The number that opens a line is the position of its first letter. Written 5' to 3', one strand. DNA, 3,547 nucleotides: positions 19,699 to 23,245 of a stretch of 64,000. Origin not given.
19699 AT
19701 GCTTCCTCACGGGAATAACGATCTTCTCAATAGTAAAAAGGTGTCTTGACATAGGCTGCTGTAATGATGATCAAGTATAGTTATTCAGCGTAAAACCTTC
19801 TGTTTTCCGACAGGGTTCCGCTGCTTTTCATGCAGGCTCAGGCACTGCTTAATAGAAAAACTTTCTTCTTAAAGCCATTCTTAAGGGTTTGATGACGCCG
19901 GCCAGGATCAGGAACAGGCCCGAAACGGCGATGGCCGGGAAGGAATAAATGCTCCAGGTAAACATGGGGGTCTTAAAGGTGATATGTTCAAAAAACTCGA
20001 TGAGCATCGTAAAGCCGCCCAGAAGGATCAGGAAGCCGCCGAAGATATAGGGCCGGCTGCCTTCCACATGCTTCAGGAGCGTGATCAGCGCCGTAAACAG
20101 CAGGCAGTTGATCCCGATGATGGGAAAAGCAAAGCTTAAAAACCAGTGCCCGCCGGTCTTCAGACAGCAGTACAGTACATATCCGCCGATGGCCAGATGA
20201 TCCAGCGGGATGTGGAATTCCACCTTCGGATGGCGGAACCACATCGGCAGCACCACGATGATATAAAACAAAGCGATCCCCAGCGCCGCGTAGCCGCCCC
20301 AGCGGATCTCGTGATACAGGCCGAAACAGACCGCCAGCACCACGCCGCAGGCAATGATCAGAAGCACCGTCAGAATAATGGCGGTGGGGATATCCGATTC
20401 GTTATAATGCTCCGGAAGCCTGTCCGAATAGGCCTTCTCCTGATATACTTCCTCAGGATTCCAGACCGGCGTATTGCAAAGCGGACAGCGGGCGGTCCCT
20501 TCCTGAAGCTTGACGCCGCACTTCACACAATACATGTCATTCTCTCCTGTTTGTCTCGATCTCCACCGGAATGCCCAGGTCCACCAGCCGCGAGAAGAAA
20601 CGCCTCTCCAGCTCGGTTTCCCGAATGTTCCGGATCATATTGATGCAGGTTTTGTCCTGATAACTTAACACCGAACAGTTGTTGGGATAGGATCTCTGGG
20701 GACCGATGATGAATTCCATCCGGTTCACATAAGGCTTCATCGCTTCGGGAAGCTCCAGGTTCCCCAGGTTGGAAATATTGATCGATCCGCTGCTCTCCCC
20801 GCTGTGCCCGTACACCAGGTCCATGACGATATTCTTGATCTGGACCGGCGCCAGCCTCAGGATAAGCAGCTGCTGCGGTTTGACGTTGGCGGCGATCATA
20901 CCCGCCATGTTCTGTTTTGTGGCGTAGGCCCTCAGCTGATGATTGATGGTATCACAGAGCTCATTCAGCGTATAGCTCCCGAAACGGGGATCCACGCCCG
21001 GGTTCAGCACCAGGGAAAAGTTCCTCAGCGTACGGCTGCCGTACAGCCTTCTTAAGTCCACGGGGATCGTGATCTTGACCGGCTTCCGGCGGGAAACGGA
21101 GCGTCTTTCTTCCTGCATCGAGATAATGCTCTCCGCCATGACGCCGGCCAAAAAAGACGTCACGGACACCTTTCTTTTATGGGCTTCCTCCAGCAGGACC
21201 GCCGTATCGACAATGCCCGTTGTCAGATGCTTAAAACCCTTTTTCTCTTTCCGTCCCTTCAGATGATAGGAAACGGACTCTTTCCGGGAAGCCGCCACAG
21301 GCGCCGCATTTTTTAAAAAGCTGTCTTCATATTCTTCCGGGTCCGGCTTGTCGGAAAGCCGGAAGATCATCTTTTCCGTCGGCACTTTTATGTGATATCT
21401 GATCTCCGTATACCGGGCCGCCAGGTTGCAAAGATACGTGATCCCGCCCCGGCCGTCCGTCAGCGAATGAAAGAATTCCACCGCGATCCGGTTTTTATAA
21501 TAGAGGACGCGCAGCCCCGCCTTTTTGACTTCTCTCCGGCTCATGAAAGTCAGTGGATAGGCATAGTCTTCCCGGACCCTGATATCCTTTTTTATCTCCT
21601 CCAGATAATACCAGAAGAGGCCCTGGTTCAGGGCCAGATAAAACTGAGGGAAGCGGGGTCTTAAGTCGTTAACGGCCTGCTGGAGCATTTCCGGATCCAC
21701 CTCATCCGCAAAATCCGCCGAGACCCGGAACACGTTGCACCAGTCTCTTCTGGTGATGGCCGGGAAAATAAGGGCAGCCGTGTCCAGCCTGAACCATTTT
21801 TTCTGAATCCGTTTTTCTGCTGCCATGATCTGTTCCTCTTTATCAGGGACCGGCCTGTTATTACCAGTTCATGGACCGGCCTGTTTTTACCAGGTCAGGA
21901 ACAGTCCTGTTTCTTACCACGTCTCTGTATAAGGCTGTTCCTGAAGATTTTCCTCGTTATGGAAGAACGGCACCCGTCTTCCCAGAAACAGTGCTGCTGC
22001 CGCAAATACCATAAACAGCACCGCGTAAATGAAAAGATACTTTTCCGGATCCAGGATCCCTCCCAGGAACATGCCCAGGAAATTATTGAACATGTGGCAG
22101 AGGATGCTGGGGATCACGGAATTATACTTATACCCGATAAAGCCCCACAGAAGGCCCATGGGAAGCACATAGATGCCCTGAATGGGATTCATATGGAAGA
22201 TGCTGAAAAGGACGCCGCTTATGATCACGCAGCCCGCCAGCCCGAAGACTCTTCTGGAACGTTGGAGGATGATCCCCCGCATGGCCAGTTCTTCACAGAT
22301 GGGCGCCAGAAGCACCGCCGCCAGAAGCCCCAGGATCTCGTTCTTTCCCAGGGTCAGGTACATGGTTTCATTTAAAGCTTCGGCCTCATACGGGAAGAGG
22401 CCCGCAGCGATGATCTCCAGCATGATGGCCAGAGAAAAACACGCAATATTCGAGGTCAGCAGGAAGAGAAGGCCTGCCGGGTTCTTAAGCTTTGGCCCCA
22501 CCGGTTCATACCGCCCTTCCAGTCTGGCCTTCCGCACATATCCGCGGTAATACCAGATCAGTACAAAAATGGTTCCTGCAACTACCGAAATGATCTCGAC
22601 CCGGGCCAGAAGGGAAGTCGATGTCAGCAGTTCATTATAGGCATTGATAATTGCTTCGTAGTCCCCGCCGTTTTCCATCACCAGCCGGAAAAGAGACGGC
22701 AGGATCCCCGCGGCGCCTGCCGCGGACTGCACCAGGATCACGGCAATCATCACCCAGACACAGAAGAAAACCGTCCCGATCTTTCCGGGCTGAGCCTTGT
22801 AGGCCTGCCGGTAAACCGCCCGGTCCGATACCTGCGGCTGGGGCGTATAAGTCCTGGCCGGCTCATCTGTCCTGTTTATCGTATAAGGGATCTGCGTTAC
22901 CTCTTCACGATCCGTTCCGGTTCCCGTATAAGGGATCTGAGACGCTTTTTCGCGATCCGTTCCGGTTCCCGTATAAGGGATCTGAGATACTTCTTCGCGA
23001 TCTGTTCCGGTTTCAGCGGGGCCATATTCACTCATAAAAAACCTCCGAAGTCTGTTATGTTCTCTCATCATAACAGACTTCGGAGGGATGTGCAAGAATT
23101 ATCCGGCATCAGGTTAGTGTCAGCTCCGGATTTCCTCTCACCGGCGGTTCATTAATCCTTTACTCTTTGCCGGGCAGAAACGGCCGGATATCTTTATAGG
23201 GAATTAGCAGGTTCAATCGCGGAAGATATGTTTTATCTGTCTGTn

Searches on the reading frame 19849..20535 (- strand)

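Call 78: search_protein_families(library=pfam, proteins=[window:19849-20535:-], max_evalue=0.001)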
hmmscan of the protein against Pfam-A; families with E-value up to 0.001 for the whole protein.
window:19849-20535:- (228 aa): 2 families
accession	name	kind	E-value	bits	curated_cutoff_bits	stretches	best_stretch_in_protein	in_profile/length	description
PF19845.4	DUF6320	-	5e-07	30.2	29.9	1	53-205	16-168/186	Family of unknown function (DUF6320)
PF13240.11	Zn_Ribbon_1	-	0.00037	20.6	25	1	2-24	1-23/23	zinc-ribbon domain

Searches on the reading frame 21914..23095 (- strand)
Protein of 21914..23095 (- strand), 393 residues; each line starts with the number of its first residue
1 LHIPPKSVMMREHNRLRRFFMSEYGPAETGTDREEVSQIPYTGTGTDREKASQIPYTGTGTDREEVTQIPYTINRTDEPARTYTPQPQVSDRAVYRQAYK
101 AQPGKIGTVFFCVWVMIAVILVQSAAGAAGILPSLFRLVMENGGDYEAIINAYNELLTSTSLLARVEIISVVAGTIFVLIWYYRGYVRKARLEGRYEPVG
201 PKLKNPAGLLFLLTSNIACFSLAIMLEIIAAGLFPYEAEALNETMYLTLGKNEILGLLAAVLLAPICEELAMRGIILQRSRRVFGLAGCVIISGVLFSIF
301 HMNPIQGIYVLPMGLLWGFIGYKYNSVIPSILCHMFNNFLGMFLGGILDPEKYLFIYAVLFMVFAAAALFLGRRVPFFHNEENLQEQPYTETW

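Call 78: search_protein_families(library=pfam, proteins=[window:21914-23095:-], max_evalue=0.001)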
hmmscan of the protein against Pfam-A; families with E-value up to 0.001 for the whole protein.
window:21914-23095:- (393 aa): 1 family
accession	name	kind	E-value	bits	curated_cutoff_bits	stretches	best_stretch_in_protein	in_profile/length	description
PF02517.21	Rce1-like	-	1.1e-20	74.1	22.4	1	253-340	4-93/93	Type II CAAX prenyl endopeptidase Rce1-like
